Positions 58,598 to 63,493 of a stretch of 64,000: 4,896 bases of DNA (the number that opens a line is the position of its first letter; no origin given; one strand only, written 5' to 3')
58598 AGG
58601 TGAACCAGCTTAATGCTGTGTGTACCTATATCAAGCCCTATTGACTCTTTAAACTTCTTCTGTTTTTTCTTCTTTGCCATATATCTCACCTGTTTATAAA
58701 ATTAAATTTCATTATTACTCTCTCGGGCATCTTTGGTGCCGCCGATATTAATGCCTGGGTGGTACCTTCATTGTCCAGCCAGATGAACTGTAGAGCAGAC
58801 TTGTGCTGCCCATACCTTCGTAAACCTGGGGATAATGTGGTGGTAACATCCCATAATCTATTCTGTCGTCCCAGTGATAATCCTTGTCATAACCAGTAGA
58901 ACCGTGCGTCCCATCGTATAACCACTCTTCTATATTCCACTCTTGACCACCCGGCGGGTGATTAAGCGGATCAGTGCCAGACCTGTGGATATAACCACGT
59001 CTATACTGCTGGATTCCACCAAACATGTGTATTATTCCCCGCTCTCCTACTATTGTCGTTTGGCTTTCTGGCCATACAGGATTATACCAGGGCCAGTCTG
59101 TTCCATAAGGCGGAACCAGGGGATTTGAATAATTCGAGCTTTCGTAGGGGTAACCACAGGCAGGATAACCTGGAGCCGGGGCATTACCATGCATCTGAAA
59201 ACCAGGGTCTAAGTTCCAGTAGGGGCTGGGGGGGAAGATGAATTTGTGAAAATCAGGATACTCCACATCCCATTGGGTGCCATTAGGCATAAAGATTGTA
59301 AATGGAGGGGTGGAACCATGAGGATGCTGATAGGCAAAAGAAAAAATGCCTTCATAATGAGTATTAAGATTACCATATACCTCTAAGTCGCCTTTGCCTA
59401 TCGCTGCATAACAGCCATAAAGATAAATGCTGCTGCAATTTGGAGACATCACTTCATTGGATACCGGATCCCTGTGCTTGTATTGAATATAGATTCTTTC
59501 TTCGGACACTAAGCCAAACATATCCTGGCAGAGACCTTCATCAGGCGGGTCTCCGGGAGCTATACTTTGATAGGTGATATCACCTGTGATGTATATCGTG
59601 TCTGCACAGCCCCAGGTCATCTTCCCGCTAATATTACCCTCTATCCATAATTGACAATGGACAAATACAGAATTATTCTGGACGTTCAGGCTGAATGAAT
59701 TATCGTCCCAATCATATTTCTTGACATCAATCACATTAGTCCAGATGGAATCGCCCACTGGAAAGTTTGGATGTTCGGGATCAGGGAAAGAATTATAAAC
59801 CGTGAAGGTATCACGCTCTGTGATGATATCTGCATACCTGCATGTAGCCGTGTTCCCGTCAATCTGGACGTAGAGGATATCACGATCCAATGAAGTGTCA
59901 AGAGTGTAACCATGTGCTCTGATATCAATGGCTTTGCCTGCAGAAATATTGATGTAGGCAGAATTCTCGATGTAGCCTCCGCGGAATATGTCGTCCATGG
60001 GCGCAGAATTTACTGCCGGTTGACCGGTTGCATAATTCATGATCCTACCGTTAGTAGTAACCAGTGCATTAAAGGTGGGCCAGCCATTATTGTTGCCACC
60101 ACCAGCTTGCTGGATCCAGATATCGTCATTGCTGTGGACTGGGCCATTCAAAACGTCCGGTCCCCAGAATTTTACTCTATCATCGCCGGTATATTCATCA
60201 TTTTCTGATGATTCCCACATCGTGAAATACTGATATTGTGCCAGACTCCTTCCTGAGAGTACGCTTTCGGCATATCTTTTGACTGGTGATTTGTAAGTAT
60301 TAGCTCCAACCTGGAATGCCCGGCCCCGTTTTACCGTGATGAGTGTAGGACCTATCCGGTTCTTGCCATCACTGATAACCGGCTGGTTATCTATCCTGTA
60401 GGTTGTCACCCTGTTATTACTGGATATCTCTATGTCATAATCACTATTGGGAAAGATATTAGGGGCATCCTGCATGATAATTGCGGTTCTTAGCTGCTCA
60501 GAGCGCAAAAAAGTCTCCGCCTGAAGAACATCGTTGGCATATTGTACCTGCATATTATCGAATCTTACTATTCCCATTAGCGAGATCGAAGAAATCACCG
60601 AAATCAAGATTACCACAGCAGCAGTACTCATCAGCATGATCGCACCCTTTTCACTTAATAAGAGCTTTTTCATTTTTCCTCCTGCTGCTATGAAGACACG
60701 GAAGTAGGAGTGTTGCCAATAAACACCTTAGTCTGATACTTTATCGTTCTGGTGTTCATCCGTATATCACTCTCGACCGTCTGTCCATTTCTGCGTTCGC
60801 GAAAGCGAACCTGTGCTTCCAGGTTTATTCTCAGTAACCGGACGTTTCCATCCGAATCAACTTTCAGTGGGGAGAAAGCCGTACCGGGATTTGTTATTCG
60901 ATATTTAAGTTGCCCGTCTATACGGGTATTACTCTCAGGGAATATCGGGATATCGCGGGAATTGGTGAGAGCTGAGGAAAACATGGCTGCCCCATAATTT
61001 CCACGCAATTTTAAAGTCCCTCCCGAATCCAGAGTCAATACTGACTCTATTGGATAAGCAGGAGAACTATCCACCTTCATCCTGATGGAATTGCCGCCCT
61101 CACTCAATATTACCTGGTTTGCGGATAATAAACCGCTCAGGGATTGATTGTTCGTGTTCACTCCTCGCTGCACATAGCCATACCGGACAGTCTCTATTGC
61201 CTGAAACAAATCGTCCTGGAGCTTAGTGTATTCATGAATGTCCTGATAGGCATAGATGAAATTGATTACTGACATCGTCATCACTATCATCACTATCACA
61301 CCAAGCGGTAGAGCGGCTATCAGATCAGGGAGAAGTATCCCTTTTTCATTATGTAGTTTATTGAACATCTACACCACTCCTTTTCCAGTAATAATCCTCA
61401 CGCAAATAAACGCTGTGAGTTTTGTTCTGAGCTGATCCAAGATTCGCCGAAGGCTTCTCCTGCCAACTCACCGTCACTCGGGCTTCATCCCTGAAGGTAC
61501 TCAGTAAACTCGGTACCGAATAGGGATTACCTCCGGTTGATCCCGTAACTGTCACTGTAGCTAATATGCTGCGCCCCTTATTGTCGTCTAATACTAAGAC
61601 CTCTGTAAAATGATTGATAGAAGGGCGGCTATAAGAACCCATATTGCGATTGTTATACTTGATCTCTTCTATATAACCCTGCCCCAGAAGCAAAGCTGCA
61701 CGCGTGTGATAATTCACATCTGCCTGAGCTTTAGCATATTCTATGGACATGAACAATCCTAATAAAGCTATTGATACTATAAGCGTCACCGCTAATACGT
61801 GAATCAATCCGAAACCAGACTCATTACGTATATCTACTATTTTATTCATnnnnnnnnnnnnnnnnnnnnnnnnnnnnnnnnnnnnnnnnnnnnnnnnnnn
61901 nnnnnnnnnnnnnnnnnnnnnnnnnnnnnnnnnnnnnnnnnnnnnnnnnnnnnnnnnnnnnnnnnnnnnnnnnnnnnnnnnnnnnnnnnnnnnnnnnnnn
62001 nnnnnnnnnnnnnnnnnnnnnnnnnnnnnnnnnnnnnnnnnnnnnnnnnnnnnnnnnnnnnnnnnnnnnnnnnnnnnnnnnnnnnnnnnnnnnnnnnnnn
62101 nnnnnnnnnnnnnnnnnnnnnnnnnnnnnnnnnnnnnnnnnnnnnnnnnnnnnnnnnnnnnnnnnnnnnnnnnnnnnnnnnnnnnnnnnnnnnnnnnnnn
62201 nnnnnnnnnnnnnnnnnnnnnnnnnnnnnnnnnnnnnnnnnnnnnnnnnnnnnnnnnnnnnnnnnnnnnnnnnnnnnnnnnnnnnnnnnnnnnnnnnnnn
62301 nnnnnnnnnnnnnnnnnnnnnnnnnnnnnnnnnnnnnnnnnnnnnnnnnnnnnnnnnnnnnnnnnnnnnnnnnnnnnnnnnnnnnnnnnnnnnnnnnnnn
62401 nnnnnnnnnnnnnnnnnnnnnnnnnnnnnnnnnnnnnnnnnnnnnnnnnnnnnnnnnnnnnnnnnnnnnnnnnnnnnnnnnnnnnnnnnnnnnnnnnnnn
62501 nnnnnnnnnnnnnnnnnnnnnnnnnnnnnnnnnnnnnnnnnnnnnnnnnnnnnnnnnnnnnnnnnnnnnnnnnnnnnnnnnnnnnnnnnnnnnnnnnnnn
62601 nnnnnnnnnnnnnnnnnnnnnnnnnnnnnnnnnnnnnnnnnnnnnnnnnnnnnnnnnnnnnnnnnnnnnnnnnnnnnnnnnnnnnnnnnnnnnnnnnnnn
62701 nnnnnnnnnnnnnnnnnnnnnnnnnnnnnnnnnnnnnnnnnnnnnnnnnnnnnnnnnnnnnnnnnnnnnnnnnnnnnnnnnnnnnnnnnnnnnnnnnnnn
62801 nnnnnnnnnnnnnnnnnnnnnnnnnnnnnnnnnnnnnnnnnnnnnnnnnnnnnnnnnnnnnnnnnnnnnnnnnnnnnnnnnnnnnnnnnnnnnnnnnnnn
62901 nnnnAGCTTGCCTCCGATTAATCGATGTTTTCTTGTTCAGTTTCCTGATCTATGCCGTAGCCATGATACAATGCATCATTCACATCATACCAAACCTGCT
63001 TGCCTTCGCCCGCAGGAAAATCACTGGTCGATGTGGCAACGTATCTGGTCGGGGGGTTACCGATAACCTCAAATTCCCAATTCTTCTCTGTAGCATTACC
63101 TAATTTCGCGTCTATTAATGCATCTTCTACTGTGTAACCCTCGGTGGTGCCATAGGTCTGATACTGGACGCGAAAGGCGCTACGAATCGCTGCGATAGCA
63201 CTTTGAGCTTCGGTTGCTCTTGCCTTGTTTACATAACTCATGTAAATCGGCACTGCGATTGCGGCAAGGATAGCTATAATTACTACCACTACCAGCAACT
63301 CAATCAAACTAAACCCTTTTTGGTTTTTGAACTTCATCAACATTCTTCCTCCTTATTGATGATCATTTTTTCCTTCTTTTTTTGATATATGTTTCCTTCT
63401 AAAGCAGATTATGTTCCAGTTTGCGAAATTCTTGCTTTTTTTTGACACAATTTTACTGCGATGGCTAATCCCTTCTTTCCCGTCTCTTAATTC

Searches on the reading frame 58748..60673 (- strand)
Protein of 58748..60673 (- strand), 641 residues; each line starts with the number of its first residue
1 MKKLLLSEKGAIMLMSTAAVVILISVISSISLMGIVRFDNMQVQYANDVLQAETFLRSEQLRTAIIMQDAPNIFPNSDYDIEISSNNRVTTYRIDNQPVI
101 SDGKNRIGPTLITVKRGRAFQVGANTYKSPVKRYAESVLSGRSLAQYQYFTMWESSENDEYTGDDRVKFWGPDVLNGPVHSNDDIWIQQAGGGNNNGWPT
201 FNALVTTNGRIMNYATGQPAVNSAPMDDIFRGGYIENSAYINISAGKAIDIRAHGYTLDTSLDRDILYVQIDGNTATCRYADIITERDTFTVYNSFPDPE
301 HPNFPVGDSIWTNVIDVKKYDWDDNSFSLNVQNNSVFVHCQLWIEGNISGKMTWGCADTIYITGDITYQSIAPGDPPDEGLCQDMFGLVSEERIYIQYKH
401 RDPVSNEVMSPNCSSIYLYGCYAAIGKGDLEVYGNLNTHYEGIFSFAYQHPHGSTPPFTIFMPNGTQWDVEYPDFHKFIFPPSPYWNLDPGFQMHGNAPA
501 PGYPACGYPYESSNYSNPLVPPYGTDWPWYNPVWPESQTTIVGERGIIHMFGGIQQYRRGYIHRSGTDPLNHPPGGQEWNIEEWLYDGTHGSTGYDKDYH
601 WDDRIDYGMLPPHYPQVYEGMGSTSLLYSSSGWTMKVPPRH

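Call 6: search_protein_families(library=pfam, proteins=[window:58748-60673:-], max_evalue=0.01)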
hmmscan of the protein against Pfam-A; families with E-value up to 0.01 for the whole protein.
window:58748-60673:- (641 aa): 0 families

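Call 84: search_protein_families(library=ncbifam, proteins=[window:58748-60673:-], max_evalue=1)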
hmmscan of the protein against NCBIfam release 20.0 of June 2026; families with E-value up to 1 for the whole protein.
window:58748-60673:- (641 aa): 0 families

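Call 85: search_solved_structures(query=window:58748-60673:-, max_evalue=1)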
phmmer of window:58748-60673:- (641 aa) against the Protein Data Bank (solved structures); distinct sequences matched with E-value up to 1: 0.

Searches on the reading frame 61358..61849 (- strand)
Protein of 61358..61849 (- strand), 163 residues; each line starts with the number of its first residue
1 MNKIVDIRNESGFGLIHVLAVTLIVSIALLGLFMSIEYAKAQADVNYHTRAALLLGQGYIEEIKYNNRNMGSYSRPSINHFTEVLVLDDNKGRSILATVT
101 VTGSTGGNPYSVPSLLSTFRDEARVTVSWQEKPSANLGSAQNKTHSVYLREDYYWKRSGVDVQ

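Call 65: search_protein_families(library=pfam, proteins=[window:61358-61849:-], max_evalue=0.001)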
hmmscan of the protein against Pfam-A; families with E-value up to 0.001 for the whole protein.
window:61358-61849:- (163 aa): 0 families

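Call 84: search_protein_families(library=ncbifam, proteins=[window:61358-61849:-], max_evalue=1)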
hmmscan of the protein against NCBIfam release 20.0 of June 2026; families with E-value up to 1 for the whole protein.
window:61358-61849:- (163 aa): 1 family
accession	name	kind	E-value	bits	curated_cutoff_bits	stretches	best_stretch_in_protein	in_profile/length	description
TIGR02523.1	type_IV_pilV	equivalog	0.0025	18.3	52.2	1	11-75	2-66/139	type IV pilus modification protein PilV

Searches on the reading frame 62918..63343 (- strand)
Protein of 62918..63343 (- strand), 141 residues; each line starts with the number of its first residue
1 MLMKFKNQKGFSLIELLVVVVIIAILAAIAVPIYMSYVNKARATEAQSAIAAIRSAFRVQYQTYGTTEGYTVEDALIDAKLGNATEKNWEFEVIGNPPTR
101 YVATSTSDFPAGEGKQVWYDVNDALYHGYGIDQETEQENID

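Call 65: search_protein_families(library=pfam, proteins=[window:62918-63343:-], max_evalue=0.001)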
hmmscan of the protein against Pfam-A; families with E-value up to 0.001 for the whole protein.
window:62918-63343:- (141 aa): 3 families
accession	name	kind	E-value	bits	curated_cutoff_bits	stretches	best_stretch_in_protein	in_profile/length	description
PF07963.17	N_methyl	-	1.5e-10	40.6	21.2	1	6-31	2-27/27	Prokaryotic N-terminal methylation motif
PF16732.10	ComP_DUS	-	0.00019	22.6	27.3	1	32-107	1-74/87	Type IV minor pilin ComP, DNA uptake sequence receptor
PF09682.15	Phage_holin_6_1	-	0.00056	20.7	24.9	1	17-67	7-59/101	Bacteriophage holin of superfamily 6 (Holin_LLH)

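Call 84: search_protein_families(library=ncbifam, proteins=[window:62918-63343:-], max_evalue=1)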
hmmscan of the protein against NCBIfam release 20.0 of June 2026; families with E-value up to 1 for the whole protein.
window:62918-63343:- (141 aa): 22 families
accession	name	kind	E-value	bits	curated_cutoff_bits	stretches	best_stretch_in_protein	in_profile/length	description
NF007862.0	PRK10574.1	equivalog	2.6e-13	50.3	138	1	6-57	2-53/145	prepilin peptidase-dependent pilin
TIGR01710.1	typeII_sec_gspG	equivalog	1.6e-12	47.6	88.85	1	9-90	1-83/134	type II secretion system major pseudopilin GspG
NF041775.1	typeIV_PilA_Myxo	equivalog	1.1e-09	38.6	400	1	8-58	10-60/214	type IV pilin protein PilA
TIGR02532.1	IV_pilin_GFxxxE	domain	2.4e-09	36.6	16.3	1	8-31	1-24/24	prepilin-type N-terminal cleavage/methylation domain-containing protein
TIGR01708.2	typeII_sec_gspH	equivalog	5.2e-08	33.1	80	1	8-69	1-62/169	type II secretion system minor pseudopilin GspH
NF040999.1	pilin_ComGC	equivalog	8.2e-07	29.1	75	1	8-68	1-57/84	competence type IV pilus major pilin ComGC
NF041013.1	T4P_ComGE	equivalog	1.6e-06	28.1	49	1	6-54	1-50/83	competence type IV pilus minor pilin ComGE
NF007800.0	PRK10506.1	equivalog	1.7e-06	27.9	158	1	4-49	4-49/163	prepilin peptidase-dependent protein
TIGR02599.1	TIGR02599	subfamily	3.6e-05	23.2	256.5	1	10-117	1-101/361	Verru_Chthon cassette protein C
TIGR02596.1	TIGR02596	subfamily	0.00022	21.3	70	1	11-51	1-41/196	Verru_Chthon cassette protein D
NF047827.1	T3SSXpsH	equivalog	0.0015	18.4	160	1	9-73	1-65/145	type II secretion system protein XpsH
TIGR02523.1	type_IV_pilV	equivalog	0.003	18.1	52.2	1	8-51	1-47/139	type IV pilus modification protein PilV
NF007660.0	PRK10332.1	equivalog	0.015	15.8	86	1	3-29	3-30/107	prepilin-type N-terminal cleavage/methylation domain-containing protein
NF040982.1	ComGD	equivalog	0.017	15.5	70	1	8-38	1-31/139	competence type IV pilus minor pilin ComGD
NF038304.1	EPS_HpsC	equivalog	0.025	14.2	200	1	6-27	18-38/318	hormogonium polysaccharide secretion pseudopilin HpsC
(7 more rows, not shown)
